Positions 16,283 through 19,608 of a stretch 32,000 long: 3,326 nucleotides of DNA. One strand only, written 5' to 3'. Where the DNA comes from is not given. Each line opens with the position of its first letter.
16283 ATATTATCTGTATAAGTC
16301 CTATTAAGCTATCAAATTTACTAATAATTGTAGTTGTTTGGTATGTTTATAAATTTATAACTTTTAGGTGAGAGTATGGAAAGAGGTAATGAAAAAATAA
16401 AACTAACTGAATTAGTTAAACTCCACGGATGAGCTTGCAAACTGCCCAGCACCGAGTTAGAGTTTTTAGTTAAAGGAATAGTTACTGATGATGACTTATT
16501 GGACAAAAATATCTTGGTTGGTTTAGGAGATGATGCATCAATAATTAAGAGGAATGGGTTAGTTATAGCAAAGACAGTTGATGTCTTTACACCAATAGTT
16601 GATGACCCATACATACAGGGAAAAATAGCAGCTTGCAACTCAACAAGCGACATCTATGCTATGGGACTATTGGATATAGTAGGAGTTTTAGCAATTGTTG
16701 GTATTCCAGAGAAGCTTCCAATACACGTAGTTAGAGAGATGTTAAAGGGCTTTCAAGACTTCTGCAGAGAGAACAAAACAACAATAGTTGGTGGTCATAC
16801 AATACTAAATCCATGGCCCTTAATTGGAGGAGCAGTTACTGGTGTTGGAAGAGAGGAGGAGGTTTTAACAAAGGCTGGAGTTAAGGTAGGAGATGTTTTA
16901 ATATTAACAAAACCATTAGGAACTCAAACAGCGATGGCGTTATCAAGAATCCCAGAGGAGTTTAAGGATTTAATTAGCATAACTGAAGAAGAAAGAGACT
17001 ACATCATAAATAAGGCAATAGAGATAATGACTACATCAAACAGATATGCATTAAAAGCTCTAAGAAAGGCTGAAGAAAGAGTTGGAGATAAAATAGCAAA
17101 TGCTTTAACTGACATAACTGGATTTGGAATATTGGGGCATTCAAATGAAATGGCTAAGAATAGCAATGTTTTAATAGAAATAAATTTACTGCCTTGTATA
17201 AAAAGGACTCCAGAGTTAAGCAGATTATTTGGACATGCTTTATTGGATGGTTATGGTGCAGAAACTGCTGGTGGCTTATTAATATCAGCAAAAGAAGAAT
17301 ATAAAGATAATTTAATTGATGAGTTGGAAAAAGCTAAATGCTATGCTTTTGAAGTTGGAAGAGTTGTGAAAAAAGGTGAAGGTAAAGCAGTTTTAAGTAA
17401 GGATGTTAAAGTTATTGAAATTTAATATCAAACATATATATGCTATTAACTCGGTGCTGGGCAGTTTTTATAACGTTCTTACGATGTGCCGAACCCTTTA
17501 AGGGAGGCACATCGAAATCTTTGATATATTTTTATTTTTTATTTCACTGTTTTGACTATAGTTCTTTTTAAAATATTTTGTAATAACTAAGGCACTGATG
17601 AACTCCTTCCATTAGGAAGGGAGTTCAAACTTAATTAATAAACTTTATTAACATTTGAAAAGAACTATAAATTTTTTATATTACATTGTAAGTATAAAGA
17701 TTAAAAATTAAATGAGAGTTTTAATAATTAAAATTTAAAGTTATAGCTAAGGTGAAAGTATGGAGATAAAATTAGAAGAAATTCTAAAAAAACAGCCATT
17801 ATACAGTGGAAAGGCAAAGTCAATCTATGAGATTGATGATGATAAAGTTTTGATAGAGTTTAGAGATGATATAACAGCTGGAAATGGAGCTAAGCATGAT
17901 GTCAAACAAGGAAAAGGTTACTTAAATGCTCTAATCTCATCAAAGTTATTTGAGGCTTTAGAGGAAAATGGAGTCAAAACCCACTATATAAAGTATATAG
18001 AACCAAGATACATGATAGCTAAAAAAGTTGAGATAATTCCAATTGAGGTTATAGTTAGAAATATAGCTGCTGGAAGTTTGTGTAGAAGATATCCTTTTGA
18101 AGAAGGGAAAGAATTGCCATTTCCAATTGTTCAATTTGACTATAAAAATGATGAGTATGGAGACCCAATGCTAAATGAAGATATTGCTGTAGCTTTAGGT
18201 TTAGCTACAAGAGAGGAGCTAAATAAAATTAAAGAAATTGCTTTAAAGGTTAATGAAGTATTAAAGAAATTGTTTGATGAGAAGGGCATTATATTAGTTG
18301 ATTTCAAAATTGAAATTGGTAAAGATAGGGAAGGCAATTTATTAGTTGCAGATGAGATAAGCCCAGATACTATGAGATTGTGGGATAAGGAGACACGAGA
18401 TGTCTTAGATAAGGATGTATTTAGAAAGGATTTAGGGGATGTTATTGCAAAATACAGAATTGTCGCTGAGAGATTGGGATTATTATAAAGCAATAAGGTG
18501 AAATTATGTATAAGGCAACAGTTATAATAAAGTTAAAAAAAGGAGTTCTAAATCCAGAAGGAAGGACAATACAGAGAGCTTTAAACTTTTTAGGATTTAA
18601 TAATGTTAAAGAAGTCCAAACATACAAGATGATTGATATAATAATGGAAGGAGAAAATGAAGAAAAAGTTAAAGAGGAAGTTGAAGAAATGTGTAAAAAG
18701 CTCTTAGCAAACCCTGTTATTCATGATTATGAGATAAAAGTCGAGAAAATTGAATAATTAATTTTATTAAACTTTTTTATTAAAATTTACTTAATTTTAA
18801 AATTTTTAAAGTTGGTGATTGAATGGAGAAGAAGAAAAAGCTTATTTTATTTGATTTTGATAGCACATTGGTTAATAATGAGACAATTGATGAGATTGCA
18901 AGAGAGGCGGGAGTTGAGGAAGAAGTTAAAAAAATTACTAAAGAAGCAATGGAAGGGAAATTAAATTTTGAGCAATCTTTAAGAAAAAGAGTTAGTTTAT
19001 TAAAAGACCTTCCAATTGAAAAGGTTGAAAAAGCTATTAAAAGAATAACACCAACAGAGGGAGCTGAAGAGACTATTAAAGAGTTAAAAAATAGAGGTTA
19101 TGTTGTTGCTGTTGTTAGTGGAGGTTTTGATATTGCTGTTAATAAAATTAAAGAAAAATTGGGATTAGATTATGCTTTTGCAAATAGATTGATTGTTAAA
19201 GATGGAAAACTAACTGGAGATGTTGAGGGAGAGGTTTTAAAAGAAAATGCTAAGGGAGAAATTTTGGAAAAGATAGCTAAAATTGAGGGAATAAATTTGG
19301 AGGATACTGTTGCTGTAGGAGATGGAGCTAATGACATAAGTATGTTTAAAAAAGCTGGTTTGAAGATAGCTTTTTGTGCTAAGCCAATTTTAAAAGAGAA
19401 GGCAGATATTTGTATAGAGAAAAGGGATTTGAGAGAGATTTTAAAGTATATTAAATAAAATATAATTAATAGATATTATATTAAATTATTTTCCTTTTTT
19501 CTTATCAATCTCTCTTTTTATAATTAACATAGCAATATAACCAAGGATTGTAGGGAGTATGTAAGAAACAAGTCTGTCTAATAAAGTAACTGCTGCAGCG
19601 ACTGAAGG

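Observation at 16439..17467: A 21-nt perfect complementarity links the selD UGA region to the 3' UTR just upstream of the SECIS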

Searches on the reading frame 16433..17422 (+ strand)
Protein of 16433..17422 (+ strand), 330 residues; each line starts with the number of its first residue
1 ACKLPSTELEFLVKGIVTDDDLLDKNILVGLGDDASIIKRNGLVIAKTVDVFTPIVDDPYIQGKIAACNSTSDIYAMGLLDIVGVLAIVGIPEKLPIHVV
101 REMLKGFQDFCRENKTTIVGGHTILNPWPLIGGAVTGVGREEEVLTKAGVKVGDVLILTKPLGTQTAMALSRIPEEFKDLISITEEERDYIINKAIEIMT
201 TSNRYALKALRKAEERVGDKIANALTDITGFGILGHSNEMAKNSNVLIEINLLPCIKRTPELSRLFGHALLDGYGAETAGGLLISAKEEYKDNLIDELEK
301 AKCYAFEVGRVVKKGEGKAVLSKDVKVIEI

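Call 18: find_homologous_proteins(query=window:16433-17422:+, max_evalue=1e-80)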
Query seq(330 aa) (330 aa): 57 proteins with E <= 1e-80 among 8000 candidates.
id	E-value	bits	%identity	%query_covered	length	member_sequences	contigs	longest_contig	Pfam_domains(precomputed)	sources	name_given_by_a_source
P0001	1.6e-195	666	100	93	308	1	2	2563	PF00586.30,PF02769.28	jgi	-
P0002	2.3e-195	666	100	93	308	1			PF00586.30,PF02769.28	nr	nr:selenium donor protein - Methanococcus jannaschii [Methanocaldococcus jannaschii]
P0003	3.4e-192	655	100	92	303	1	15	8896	PF00586.30,PF02769.28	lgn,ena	-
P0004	7.1e-192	654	90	100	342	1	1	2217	PF00586.30,PF02769.28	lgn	-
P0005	7.6e-192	654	90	100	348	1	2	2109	PF00586.30,PF02769.28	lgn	-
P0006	4.8e-191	651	89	100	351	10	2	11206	PF00586.30,PF02769.28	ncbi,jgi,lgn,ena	-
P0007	2.3e-184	629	88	97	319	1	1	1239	PF00586.30,PF02769.28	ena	-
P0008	4.1e-184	629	89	97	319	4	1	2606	PF00586.30,PF02769.28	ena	-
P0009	1.2e-177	607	92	91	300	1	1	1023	PF00586.30,PF02769.28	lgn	-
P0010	7.9e-177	605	92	91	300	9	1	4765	PF00586.30,PF02769.28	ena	-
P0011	1.9e-176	603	91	91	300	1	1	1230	PF00586.30,PF02769.28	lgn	-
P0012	4.7e-176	602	91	91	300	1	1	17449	PF00586.30,PF02769.28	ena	-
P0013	1.3e-172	591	84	95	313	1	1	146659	PF00586.30,PF02769.28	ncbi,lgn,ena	-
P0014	1.4e-172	591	84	95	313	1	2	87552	PF00586.30,PF02769.28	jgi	-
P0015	4.6e-152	523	76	97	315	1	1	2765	PF00586.30,PF02769.28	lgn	-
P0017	7.8e-152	523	79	92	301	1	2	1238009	PF00586.30,PF02769.28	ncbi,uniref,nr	ncbi:selenophosphate synthetase [Methanocaldococcus villosus KIN24-T80]|uniref:Selenophosphate synth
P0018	1.0e-151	522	76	97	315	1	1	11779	PF00586.30,PF02769.28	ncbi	-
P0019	1.1e-151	522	73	95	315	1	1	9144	PF00586.30,PF02769.28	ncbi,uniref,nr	ncbi:selenide, water dikinase [Methanotorris formicicus Mc-S-70]|uniref:Selenide, water dikinase n=1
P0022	3.4e-146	504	75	91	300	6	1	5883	PF00586.30,PF02769.28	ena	-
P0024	4.2e-145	500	71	98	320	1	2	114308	PF00586.30,PF02769.28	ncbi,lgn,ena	-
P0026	3.1e-144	498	68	100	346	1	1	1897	PF00586.30,PF02769.28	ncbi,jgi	-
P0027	5.8e-142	490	75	92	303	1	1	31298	PF00586.30,PF02769.28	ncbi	-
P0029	6.4e-133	460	64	100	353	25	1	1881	PF00586.30,PF02769.28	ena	-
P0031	3.3e-132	458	67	93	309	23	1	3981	PF00586.30,PF02769.28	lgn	-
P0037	2.1e-120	419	76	77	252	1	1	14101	PF00586.30,PF02769.28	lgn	-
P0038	3.7e-115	402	73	77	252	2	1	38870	PF00586.30,PF02769.28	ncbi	-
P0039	6.4e-109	382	60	87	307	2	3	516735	PF00586.30,PF02769.28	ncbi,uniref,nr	ncbi:selenide,water dikinase [Methanococcus voltae]|uniref:Selenide,water dikinase n=3 Tax=Methanoco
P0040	1.5e-103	364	66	77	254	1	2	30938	PF00586.30,PF02769.28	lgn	-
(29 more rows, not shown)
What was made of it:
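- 16376..17425 (+): selD (selenophosphate synthetase) ORF of Methanocaldococcus jannaschii, read through the in-frame Sec codon. 100% identity to 'selenium donor protein - Methanococcus jannaschii' (P0002, call 18).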

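Call 20: find_encoding_contigs(protein=P0017, flank=1500, max_places=2)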
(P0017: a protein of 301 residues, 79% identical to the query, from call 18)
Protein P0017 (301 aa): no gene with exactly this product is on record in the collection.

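Call 21: find_encoding_contigs(protein=P0019, flank=1500, max_places=2)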
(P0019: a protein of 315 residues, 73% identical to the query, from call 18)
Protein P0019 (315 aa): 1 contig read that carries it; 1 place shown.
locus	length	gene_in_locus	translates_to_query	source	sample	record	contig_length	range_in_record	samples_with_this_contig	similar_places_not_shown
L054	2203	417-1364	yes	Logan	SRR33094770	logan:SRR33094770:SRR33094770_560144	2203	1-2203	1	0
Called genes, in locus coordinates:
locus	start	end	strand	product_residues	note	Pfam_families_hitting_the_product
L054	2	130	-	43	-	?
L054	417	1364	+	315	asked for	PF00586:AIRS, PF02769:AIRS_C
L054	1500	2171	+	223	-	PF03308:MeaB (faint), PF02492:cobW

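Call 22: find_encoding_contigs(protein=P0018, flank=1500, max_places=2)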
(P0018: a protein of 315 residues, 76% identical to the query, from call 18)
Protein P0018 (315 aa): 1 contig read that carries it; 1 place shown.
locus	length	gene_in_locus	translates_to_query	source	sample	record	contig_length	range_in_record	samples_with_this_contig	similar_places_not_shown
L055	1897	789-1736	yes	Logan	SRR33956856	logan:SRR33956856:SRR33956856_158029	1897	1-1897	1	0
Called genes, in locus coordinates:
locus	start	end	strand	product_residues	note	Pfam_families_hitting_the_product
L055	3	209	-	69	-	PF01503:PRA-PH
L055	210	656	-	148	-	PF00885:DMRL_synthase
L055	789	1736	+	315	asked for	PF00586:AIRS, PF02769:AIRS_C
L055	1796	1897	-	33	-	?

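Call 23: find_encoding_contigs(protein=P0024, flank=1500, max_places=2)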
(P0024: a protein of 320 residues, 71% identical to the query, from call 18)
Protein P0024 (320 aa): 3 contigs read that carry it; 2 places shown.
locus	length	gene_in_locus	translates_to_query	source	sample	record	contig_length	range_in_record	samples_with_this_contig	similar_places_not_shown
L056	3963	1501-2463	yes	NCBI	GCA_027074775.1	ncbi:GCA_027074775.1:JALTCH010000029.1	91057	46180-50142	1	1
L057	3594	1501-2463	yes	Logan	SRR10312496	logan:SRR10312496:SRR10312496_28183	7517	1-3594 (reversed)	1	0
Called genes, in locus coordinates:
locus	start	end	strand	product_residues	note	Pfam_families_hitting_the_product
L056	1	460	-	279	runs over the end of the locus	PF01261:AP_endonuc_2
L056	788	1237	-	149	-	-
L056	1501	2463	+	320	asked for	PF00586:AIRS, PF02769:AIRS_C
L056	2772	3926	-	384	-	PF00155:Aminotran_1_2, PF01053:Cys_Met_Meta_PP, PF01041:DegT_DnrJ_EryC1 (weak), PF00266:Aminotran_5, PF04864:Alliinase_C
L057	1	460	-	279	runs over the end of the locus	PF01261:AP_endonuc_2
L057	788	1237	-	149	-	-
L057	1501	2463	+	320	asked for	PF00586:AIRS, PF02769:AIRS_C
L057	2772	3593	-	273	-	?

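Call 24: find_encoding_contigs(protein=P0038, flank=1500, max_places=2)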
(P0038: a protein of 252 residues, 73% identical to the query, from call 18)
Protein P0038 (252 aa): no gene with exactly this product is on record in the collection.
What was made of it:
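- Tried and rejected: M. villosus (P0017) and P0038 were not on record (calls 20, 24).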

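Call 25: find_encoding_contigs(protein=P0022, flank=1500, max_places=2)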
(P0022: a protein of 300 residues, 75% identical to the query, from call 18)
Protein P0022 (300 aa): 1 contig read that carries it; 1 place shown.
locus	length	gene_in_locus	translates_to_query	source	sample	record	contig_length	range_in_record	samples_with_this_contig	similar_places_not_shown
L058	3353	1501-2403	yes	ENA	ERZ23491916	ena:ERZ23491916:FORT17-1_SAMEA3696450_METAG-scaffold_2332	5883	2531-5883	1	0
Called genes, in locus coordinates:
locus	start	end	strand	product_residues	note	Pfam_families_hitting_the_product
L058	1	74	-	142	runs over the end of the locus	PF01877:RNA_binding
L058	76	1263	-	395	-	PF00155:Aminotran_1_2, PF00266:Aminotran_5, PF01041:DegT_DnrJ_EryC1, PF01053:Cys_Met_Meta_PP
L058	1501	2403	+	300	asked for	PF00586:AIRS, PF02769:AIRS_C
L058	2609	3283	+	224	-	PF03308:MeaB (faint), PF02492:cobW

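Call 33: find_encoding_contigs(protein=P0037, flank=1500, max_places=2)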
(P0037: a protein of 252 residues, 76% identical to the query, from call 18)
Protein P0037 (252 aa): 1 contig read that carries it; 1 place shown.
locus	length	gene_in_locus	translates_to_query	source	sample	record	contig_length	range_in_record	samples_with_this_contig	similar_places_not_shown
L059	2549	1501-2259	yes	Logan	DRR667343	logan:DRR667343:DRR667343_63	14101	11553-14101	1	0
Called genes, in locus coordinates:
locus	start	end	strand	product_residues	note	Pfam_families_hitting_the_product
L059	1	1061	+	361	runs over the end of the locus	PF06849:DUF1246, PF06973:DUF1297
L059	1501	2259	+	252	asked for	PF00586:AIRS (faint), PF02769:AIRS_C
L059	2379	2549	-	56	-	?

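Call 34: find_encoding_contigs(protein=P0004, flank=1500, max_places=2)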
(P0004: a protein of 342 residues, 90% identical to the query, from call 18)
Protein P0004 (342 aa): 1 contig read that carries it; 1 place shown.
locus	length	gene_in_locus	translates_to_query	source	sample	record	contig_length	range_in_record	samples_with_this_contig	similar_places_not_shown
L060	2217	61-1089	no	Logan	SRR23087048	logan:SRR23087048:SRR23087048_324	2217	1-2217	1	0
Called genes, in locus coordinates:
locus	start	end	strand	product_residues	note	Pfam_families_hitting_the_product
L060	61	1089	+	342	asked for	PF00586:AIRS, PF02769:AIRS_C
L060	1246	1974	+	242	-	PF01259:SAICAR_synt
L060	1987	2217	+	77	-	?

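Call 35: find_encoding_contigs(protein=P0007, flank=1500, max_places=2)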
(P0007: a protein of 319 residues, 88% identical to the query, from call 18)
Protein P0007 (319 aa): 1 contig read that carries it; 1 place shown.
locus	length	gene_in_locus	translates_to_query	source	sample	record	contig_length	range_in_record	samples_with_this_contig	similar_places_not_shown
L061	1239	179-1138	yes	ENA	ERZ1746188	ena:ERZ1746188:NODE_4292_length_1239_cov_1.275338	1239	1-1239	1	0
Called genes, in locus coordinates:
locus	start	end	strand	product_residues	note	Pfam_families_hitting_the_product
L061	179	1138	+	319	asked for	PF00586:AIRS, PF02769:AIRS_C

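Call 36: find_encoding_contigs(protein=P0039, flank=1500, max_places=2)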
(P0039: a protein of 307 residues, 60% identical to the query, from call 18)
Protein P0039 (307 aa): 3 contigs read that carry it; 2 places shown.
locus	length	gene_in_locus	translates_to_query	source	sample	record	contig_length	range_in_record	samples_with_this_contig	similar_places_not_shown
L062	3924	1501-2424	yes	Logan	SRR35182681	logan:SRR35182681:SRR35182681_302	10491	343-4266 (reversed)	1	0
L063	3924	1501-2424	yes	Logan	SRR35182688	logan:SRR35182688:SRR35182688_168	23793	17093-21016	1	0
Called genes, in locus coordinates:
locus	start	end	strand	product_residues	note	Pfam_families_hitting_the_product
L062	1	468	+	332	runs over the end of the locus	PF13691:Lactamase_B_4, PF23023:Anti-Pycsar_Apyc1, PF00753:Lactamase_B, PF12706:Lactamase_B_2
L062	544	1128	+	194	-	PF02887:PK_C (weak)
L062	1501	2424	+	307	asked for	PF00586:AIRS, PF02769:AIRS_C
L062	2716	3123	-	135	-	-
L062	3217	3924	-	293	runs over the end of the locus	PF03591:AzlC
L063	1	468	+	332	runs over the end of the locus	PF13691:Lactamase_B_4, PF23023:Anti-Pycsar_Apyc1, PF00753:Lactamase_B, PF12706:Lactamase_B_2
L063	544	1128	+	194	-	PF02887:PK_C (weak)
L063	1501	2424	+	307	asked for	PF00586:AIRS, PF02769:AIRS_C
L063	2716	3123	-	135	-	-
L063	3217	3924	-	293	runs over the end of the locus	PF03591:AzlC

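Call 52: find_encoding_contigs(protein=P0040, flank=1500, max_places=2)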
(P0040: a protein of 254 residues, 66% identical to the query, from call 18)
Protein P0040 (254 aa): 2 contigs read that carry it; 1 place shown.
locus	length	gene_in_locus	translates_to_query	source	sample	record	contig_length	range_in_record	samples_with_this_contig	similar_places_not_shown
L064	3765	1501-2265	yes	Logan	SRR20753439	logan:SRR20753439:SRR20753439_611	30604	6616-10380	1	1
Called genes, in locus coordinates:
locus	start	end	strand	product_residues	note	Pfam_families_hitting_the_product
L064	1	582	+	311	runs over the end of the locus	PF13691:Lactamase_B_4, PF23023:Anti-Pycsar_Apyc1, PF00753:Lactamase_B, PF12706:Lactamase_B_2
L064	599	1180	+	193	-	PF02887:PK_C (weak)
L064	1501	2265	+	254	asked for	PF00586:AIRS (weak), PF02769:AIRS_C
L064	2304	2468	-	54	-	-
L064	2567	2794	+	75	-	PF04021:Class_IIIsignal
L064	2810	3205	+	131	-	PF01989:AcnX_swivel_put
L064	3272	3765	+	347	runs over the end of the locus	PF17835:NOG1_N, PF00009:GTP_EFTU (faint), PF02421:FeoB_N, PF01926:MMR_HSR1, PF06858:NOG1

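Call 53: find_encoding_contigs(protein=P0031, flank=1500, max_places=2)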
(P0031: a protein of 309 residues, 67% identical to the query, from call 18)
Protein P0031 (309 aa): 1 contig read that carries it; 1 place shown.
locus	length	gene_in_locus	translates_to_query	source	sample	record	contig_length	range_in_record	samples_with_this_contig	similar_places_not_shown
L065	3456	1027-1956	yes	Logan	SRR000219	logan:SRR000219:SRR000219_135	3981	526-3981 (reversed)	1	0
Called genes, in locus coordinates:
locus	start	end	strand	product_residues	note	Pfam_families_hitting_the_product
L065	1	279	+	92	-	?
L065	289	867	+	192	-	PF02887:PK_C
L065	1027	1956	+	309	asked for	PF00586:AIRS, PF02769:AIRS_C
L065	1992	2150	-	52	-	-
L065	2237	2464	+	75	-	PF04021:Class_IIIsignal (weak)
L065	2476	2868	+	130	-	PF01989:AcnX_swivel_put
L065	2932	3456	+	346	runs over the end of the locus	PF17835:NOG1_N, PF03193:RsgA_GTPase (faint), PF01926:MMR_HSR1, PF02421:FeoB_N, PF06858:NOG1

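Call 68: search_protein_families(library=pfam, proteins=[window:16433-17422:+], max_evalue=0.001)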
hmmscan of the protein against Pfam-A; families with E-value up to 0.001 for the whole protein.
window:16433-17422:+ (330 aa): 2 families
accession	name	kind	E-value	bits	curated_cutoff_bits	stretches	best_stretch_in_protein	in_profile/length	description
PF02769.27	AIRS_C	-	2.4e-19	70.4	23.1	1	151-320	1-154/156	AIR synthase related protein, C-terminal domain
PF00586.29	AIRS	-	3.7e-18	66.4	24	1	32-138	1-111/112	AIR synthase related protein, N-terminal domain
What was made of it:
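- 16376..17425 (+): AIRS and AIRS_C Pfam domains in call 68.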

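Call 75: list_cluster_members(proteins=[P0018, P0037, P0027, P0013, P0040, P0031, P0026, P0029, P0022, P0024])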
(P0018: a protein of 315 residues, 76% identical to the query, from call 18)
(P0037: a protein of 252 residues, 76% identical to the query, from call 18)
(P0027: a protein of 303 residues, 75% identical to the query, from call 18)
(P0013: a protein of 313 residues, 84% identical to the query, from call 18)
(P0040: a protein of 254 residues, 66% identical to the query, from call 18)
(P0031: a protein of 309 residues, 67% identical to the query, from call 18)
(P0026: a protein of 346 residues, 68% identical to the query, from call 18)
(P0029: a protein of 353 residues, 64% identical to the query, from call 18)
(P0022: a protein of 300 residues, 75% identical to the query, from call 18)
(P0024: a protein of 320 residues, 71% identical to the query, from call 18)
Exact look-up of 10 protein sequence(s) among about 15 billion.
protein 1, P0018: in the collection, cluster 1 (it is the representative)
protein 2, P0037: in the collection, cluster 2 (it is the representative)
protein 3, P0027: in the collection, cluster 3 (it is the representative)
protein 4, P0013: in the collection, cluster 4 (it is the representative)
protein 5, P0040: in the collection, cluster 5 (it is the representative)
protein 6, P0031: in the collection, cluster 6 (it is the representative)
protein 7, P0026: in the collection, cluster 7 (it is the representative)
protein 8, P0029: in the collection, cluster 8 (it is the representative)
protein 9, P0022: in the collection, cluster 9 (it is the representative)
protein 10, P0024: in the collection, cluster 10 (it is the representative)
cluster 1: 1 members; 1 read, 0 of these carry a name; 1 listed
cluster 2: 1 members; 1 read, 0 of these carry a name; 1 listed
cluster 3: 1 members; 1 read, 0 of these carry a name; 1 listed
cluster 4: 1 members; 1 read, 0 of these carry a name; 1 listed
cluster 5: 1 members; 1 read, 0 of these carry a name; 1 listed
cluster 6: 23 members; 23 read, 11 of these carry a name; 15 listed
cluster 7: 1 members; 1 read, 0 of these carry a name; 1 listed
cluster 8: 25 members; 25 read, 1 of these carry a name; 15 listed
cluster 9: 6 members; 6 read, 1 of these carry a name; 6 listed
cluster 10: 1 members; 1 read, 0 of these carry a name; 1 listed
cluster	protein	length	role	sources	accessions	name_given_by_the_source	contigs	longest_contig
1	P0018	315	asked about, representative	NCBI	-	-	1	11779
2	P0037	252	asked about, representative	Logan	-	-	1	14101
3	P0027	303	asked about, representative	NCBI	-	-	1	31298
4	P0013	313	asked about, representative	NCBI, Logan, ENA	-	-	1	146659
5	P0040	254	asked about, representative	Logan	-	-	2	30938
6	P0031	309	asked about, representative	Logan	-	-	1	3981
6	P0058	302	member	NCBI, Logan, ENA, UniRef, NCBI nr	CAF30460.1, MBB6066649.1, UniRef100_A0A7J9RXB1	selenide,water dikinase [Methanococcus maripaludis] | Selenide,water dikinase n=1 Tax=Methanococcus maripaludis TaxID=39152 ...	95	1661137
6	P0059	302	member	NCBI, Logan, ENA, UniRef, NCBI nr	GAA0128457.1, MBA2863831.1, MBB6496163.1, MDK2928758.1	selenide, water dikinase SelD [Methanococcus maripaludis] | Selenide,water dikinase n=1 Tax=Methanococcus maripaludis TaxID=39152 ... | selenide,water dikinase [Methanococcus maripaludis]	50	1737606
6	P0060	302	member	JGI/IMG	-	selenide,water dikinase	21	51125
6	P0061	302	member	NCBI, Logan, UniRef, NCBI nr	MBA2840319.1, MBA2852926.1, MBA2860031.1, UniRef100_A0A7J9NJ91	selenide,water dikinase [Methanococcus maripaludis] | Selenide,water dikinase n=1 Tax=Methanococcus maripaludis TaxID=39152 ...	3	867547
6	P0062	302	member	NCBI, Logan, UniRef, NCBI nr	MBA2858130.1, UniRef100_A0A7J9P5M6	selenide,water dikinase [Methanococcus maripaludis] | Selenide,water dikinase n=1 Tax=Methanococcus maripaludis TaxID=39152 ...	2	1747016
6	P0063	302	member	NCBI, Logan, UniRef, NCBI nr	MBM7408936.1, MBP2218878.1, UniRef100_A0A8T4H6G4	selenide,water dikinase [Methanococcus maripaludis] | Selenide,water dikinase n=1 Tax=Methanococcus maripaludis TaxID=39152 ...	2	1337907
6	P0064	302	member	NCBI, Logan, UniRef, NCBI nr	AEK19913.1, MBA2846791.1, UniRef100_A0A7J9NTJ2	selenide,water dikinase [Methanococcus maripaludis] | Selenide,water dikinase n=2 Tax=Methanococcus maripaludis TaxID=39152 ... | selenophosphate synthetase [Methanococcus maripaludis X1]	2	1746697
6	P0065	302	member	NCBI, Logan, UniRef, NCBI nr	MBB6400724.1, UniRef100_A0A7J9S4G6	selenide,water dikinase [Methanococcus maripaludis] | Selenide,water dikinase n=1 Tax=Methanococcus maripaludis TaxID=39152 ...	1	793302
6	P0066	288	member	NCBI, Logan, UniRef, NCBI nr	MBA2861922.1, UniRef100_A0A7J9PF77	selenide,water dikinase [Methanococcus maripaludis] | Selenide,water dikinase n=2 Tax=Methanococcus maripaludis TaxID=39152 ...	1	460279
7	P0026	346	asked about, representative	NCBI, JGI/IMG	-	-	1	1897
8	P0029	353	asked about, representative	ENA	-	-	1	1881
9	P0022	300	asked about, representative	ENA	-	-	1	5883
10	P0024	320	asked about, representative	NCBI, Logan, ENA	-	-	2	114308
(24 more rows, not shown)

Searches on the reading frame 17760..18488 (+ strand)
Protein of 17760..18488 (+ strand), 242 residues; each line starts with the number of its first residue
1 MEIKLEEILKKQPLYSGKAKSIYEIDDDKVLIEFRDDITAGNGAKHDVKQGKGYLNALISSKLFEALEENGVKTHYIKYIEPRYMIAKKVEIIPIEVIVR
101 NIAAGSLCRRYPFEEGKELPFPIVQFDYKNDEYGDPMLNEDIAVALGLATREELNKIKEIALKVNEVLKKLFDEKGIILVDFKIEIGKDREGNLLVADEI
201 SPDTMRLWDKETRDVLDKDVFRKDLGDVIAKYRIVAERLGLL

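Call 68: search_protein_families(library=pfam, proteins=[window:17760-18488:+], max_evalue=0.001)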
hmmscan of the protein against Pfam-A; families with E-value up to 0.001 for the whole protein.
window:17760-18488:+ (242 aa): 1 family
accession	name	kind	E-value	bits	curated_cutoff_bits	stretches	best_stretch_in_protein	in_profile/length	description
PF01259.24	SAICAR_synt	-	1.2e-83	280.9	20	1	14-238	2-232/233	SAICAR synthetase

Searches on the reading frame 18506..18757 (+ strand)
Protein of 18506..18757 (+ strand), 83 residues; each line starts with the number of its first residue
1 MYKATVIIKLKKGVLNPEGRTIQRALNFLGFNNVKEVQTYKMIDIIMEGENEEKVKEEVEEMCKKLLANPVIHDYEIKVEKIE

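Call 68: search_protein_families(library=pfam, proteins=[window:18506-18757:+], max_evalue=0.001)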
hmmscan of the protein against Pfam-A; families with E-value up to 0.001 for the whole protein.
window:18506-18757:+ (83 aa): 1 family
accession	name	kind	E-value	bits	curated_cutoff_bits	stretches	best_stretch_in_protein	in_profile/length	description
PF02700.19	PurS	-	3e-31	107.9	22.2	1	3-79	1-77/77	Phosphoribosylformylglycinamidine (FGAM) synthase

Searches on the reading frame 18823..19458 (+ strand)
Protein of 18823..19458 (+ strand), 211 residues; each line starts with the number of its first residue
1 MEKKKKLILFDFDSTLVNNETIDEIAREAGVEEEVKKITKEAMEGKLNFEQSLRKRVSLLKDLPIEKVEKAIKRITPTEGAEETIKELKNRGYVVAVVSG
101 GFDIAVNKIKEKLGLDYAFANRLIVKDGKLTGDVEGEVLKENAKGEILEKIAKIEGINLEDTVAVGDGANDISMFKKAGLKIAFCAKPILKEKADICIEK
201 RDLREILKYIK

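Call 68: search_protein_families(library=pfam, proteins=[window:18823-19458:+], max_evalue=0.001)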
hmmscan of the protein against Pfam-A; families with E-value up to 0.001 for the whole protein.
window:18823-19458:+ (211 aa): 5 families
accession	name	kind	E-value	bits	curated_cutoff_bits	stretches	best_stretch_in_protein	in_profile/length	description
PF00702.32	Hydrolase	-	2.5e-28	100.2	26.4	1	6-179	2-191/191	haloacid dehalogenase-like hydrolase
PF12710.13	HAD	-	5.2e-26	92.7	27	1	8-176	1-189/189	haloacid dehalogenase-like hydrolase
PF13419.12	HAD_2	-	2.7e-15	57.4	23.8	1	8-183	1-176/178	Haloacid dehalogenase-like hydrolase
PF08282.18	Hydrolase_3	-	2.6e-14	54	20.9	1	140-202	184-247/255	haloacid dehalogenase-like hydrolase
PF06888.18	Put_Phosphatase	-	3.7e-11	43.3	27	1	7-175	2-185/234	Putative Phosphatase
